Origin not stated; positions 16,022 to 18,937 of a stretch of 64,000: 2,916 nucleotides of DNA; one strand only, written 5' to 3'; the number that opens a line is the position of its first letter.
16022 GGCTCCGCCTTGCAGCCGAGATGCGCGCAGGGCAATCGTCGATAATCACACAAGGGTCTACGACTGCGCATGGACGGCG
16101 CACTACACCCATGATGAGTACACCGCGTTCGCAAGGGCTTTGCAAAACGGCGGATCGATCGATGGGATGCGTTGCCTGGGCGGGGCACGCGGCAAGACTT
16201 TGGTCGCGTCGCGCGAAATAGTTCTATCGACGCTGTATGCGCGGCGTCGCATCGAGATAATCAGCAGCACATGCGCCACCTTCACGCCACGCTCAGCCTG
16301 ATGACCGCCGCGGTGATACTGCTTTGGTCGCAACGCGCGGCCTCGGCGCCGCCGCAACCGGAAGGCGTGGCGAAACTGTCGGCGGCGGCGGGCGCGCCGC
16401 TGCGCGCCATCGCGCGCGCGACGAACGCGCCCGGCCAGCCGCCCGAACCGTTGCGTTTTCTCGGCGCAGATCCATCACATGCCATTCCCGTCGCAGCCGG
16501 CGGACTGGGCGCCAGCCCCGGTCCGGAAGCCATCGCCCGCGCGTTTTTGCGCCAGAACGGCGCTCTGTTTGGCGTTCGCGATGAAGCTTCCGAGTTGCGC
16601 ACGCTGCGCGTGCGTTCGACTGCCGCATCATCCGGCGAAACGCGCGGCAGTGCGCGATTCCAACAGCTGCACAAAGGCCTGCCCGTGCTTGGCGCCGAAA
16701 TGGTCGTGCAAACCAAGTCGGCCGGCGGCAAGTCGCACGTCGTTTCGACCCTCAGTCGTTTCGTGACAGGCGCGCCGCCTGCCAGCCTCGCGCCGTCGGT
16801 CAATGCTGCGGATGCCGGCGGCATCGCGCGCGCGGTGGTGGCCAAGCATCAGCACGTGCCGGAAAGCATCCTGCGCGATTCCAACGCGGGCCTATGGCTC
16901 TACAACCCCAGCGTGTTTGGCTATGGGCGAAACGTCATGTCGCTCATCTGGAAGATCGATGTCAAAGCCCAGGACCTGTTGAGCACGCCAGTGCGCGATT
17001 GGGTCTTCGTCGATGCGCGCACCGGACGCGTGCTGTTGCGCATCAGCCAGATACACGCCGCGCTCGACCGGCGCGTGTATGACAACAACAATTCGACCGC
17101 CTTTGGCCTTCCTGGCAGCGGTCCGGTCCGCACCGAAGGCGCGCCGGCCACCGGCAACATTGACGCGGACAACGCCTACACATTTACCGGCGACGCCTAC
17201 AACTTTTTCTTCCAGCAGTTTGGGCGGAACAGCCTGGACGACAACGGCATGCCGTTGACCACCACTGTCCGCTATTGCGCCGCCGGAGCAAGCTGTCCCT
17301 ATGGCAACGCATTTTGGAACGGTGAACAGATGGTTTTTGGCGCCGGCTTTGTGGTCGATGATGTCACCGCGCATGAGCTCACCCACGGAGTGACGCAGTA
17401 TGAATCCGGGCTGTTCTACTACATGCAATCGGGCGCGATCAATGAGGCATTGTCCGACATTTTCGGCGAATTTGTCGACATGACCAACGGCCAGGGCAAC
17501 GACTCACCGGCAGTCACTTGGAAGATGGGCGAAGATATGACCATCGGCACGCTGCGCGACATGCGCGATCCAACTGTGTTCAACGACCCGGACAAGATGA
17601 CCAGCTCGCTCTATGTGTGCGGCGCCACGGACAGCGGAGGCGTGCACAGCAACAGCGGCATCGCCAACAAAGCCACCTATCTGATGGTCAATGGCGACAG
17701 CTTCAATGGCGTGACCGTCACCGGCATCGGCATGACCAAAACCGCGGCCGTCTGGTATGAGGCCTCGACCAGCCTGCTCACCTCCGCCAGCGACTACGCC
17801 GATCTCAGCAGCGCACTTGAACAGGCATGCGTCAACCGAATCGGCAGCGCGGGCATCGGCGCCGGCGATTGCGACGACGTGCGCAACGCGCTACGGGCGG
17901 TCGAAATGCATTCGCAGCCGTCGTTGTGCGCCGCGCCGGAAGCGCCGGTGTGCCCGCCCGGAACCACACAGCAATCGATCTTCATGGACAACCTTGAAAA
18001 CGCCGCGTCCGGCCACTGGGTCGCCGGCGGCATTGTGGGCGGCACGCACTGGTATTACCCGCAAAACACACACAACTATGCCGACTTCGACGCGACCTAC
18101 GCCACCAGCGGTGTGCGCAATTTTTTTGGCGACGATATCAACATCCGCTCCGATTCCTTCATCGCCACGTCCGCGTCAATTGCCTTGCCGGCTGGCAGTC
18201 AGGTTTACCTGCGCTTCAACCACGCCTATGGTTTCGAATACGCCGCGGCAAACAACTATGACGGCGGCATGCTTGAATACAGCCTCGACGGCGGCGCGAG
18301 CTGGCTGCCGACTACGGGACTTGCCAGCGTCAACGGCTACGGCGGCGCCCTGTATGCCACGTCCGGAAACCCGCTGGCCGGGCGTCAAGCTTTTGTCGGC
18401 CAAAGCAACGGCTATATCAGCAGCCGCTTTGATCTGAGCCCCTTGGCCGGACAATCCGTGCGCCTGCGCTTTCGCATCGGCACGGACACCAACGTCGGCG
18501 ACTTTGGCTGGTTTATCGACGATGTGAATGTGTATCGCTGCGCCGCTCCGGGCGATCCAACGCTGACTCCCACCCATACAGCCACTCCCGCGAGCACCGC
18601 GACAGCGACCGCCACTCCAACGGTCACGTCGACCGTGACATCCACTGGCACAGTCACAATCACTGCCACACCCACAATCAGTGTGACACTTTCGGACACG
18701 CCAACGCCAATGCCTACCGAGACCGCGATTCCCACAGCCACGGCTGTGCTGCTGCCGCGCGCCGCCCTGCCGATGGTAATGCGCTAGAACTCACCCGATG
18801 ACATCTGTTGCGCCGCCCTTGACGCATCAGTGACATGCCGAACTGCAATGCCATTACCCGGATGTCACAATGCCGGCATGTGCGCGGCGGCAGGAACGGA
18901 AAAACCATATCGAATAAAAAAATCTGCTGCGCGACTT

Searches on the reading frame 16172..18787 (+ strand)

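Call 45: search_protein_families(library=ncbifam, proteins=[window:16172-18787:+], max_evalue=0.00001)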
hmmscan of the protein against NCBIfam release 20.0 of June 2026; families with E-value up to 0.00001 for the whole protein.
window:16172-18787:+ (871 aa): 4 families
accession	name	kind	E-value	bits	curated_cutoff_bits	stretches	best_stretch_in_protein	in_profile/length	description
NF038112.1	myxo_dep_M36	subfamily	9.1e-30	102.6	1500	1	604-834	978-1216/1604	myxosortase-dependent M36 family metallopeptidase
NF038111.1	rhom_dep_M36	equivalog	9.9e-20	69.6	1700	1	647-834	1024-1210/1315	rhombosortase-dependent M36 family metallopeptidase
NF045902.1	MetaloprotProALeg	equivalog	1e-16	60.7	900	1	351-516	321-485/539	zinc metalloprotease ProA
NF047971.1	ThermolysLepto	equivalog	8.6e-10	37.4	1350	1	393-549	430-592/776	M4 family metalopeptidase thermolysin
